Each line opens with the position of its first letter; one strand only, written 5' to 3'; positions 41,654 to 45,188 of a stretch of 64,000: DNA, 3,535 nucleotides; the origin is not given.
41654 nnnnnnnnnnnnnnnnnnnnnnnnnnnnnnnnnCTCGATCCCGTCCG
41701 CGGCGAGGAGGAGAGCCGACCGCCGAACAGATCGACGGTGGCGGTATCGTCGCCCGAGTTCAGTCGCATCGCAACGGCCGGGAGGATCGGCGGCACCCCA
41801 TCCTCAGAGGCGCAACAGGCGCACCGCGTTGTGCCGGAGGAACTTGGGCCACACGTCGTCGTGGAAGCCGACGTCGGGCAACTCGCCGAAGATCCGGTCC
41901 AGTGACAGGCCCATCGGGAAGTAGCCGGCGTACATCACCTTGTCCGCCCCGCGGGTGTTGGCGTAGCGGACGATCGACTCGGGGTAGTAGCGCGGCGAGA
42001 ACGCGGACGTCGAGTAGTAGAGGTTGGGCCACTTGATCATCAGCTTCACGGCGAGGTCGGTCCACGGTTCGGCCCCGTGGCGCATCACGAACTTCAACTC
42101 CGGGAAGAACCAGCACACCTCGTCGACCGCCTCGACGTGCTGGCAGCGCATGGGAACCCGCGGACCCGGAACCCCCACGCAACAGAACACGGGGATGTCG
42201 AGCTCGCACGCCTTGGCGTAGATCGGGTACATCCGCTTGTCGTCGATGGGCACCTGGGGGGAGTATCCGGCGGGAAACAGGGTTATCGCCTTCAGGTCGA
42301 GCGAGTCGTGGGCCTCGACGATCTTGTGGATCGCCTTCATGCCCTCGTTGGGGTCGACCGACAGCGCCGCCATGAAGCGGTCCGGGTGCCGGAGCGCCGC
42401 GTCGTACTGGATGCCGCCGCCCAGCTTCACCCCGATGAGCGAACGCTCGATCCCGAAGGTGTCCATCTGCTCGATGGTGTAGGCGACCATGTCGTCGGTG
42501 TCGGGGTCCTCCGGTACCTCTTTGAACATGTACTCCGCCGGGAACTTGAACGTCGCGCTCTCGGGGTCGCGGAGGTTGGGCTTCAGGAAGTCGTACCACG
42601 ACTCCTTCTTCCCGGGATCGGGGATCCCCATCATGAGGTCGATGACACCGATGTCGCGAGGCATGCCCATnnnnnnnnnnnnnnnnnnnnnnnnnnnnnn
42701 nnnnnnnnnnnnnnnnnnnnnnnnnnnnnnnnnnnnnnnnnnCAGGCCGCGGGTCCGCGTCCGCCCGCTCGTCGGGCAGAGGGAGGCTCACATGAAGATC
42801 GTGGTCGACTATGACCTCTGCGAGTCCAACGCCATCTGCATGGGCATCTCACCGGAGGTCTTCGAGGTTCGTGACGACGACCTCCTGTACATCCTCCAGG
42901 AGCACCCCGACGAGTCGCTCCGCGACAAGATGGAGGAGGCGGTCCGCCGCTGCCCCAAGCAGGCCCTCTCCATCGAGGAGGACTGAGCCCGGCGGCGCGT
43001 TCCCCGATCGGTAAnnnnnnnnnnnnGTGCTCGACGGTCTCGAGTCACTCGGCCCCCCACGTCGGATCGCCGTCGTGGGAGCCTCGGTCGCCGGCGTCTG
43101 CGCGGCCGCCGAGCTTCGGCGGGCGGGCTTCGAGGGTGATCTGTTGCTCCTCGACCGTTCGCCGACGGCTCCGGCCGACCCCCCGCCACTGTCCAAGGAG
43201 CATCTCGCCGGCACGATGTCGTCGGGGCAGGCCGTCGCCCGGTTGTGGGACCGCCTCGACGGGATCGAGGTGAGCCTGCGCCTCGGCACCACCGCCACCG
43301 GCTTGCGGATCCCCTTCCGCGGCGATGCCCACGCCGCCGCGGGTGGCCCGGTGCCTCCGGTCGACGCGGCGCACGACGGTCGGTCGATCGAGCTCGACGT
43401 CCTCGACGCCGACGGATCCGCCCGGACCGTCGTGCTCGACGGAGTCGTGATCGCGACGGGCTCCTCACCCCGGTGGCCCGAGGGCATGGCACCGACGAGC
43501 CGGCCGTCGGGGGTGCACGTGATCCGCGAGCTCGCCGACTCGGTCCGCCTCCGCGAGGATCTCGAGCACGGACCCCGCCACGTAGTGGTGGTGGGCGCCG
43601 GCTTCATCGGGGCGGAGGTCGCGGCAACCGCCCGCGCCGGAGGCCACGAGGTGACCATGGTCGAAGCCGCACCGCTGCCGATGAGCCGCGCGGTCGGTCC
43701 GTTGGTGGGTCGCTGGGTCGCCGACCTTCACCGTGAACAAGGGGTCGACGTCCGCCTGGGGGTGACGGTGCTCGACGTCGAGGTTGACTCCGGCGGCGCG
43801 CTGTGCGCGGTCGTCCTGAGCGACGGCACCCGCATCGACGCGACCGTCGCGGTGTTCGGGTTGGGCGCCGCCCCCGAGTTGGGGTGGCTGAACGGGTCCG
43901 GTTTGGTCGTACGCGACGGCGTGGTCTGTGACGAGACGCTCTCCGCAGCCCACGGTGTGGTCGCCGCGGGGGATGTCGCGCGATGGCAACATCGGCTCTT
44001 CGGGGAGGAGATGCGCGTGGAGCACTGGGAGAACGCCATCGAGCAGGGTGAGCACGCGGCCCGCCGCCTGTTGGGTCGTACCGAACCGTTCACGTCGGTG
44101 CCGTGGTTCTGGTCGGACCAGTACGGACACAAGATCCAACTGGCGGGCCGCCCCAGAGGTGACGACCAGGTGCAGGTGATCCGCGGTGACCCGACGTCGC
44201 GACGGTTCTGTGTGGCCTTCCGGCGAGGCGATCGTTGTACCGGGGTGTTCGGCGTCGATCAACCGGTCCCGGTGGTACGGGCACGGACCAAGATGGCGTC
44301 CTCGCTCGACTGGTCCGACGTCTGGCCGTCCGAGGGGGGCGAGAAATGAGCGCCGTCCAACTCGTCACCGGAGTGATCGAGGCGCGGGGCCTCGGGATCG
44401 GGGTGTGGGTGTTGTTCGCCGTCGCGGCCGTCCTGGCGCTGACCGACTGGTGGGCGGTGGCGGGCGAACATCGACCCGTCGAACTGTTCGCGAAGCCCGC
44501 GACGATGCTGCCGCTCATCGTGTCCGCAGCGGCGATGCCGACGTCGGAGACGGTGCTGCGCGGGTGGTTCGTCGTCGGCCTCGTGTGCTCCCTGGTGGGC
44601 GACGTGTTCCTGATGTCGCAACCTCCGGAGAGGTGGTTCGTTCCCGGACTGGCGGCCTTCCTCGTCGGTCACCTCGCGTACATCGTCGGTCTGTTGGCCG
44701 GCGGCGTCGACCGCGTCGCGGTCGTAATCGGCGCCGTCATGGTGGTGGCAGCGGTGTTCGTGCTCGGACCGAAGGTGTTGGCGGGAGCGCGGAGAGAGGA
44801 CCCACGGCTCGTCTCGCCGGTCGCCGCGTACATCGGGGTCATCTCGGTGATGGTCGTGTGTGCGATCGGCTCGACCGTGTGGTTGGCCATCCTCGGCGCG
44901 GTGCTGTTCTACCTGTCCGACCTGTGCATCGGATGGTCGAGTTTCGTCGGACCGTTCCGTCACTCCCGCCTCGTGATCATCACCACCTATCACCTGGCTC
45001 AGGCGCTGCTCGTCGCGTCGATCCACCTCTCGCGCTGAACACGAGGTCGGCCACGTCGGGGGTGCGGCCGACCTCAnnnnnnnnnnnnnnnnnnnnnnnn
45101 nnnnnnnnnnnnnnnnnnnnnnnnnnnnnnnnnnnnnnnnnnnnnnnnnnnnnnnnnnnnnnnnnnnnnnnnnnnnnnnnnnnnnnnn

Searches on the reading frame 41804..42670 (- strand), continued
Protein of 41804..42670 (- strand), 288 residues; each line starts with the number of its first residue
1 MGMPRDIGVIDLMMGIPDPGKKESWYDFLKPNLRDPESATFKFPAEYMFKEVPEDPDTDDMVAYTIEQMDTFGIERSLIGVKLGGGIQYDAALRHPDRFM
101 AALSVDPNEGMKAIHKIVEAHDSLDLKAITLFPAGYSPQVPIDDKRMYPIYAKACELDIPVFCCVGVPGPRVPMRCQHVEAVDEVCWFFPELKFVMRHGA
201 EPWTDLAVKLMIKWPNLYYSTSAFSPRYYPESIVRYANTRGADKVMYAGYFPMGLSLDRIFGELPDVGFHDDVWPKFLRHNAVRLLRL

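Call 70: search_protein_families(library=pfam, proteins=[L054:19970-20554:-], max_evalue=0.01)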
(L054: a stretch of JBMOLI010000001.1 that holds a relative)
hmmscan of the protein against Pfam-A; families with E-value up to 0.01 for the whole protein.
L054:19970-20554:- (195 aa): 2 families
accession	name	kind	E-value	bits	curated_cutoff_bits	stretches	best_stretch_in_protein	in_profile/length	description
PF17925.6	TetR_C_20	-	5.8e-18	65.5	26.5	1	84-190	1-107/107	Tetracyclin repressor-like, C-terminal domain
PF00440.29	TetR_N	-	2.9e-16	59.4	24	1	20-65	2-47/47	Bacterial regulatory proteins, tetR family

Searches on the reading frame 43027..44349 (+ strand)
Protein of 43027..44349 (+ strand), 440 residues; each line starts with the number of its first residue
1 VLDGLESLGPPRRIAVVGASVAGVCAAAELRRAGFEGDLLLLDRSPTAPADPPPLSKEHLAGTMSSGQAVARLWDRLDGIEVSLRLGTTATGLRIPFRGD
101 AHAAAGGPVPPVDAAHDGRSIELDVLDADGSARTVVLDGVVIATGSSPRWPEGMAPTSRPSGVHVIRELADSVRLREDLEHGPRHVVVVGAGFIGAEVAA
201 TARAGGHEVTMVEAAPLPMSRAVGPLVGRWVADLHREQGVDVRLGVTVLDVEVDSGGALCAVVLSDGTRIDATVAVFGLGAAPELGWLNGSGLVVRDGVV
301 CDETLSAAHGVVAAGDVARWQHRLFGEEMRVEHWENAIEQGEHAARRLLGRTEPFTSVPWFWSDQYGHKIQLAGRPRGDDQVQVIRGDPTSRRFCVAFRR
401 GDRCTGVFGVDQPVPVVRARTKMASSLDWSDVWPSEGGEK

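Call 11: search_protein_families(library=pfam, proteins=[window:43027-44349:+])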
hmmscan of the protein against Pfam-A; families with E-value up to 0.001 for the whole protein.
window:43027-44349:+ (440 aa): 7 families
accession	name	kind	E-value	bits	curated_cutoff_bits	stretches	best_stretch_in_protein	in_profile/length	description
PF07992.20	Pyr_redox_2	-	4.2e-46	158.1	26.1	1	13-341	2-291/291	Pyridine nucleotide-disulphide oxidoreductase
PF00070.33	Pyr_redox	-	2.6e-18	66.7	22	1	185-266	1-81/82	Pyridine nucleotide-disulphide oxidoreductase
PF14759.12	Reductase_C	-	5.1e-17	62.6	25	1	360-425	1-65/85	Reductase C-terminal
PF13450.12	NAD_binding_8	-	1.3e-06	29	21.9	0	16-46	1-29/68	NAD(P)-binding Rossmann-like domain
PF13434.12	Lys_Orn_oxgnase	-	4.4e-06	26.5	21.3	1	117-207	128-212/339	L-lysine 6-monooxygenase/L-ornithine 5-monooxygenase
PF01266.30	DAO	-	3.9e-05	23.8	27.9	0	185-218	1-34/353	FAD dependent oxidoreductase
PF02737.24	3HCDH_N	-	0.00049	20.5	22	0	185-222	1-38/180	3-hydroxyacyl-CoA dehydrogenase, NAD binding domain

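Call 30: search_protein_families(library=ncbifam, proteins=[window:43027-44349:+], max_evalue=0.00001)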
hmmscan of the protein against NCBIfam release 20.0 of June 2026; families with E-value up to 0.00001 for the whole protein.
window:43027-44349:+ (440 aa): 34 families (the best 25 are shown)
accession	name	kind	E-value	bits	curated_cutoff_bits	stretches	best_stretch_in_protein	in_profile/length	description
NF042949.2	3PPDioc_HcaD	equivalog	3.8e-63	213.5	450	2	133-420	95-375/386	3-phenylpropionate/cinnamic acid dioxygenase ferredoxin--NAD(+) reductase subunit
NF041682.1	ant_diox_AndAa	equivalog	2e-56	191.5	650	1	134-423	99-384/406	anthranilate 1,2-dioxygenase system ferredoxin--NAD(+) reductase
NF007286.0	PRK09754.1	equivalog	3.5e-50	170.9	447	2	162-394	124-350/400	phenylpropionate dioxygenase ferredoxin reductase subunit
NF045765.1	PhenlGlyoxDHPadH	equivalog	1.7e-29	103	475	1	134-414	97-377/416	NADH-dependent phenylglyoxylate dehydrogenase subunit epsilon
NF007123.0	PRK09564.1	equivalog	2.3e-19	69.4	458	1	136-356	103-322/444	CoA-disulfide reductase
TIGR02374.1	nitri_red_nirB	equivalog_domain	2.4e-19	69.3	578.35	1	132-355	92-309/794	nitrite reductase large subunit NirB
TIGR03385.1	CoA_CoA_reduc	equivalog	3.2e-16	59.2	578.8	1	138-355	105-320/439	CoA-disulfide reductase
NF003437.0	PRK04965.1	equivalog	4.1e-16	59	392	1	140-324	103-281/378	NADH:flavorubredoxin reductase NorW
TIGR02053.1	MerA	equivalog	6.5e-15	55.1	454.45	1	131-319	124-309/465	mercury(II) reductase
NF011565.0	PRK14989.1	subfamily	1.6e-13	49.6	883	1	131-326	96-291/847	nitrite reductase large subunit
TIGR01350.1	lipoamide_DH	equivalog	5.4e-13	48.5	408.8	1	132-319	127-310/461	dihydrolipoyl dehydrogenase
NF046103.1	NOXase_Strep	equivalog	7.1e-13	48.3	600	1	126-348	91-311/442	H2O-forming NADH oxidase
TIGR03452.1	mycothione_red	equivalog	2e-12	46.8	635.65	1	131-319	126-306/452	mycothione reductase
NF003585.0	PRK05249.1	equivalog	1.2e-11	44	465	1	122-288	124-278/464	Si-specific NAD(P)(+) transhydrogenase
NF005884.0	PRK07846.1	equivalog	1.3e-11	43.8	501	1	131-319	125-305/454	mycothione reductase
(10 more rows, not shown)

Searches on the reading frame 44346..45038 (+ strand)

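Call 11: search_protein_families(library=pfam, proteins=[window:44346-45038:+])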
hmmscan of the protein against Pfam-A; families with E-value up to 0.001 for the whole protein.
window:44346-45038:+ (230 aa): 1 family
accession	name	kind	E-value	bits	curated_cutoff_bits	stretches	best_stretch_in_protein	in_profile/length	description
PF07947.19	YhhN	-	7.4e-40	137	25.6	1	47-226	3-182/182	YhhN family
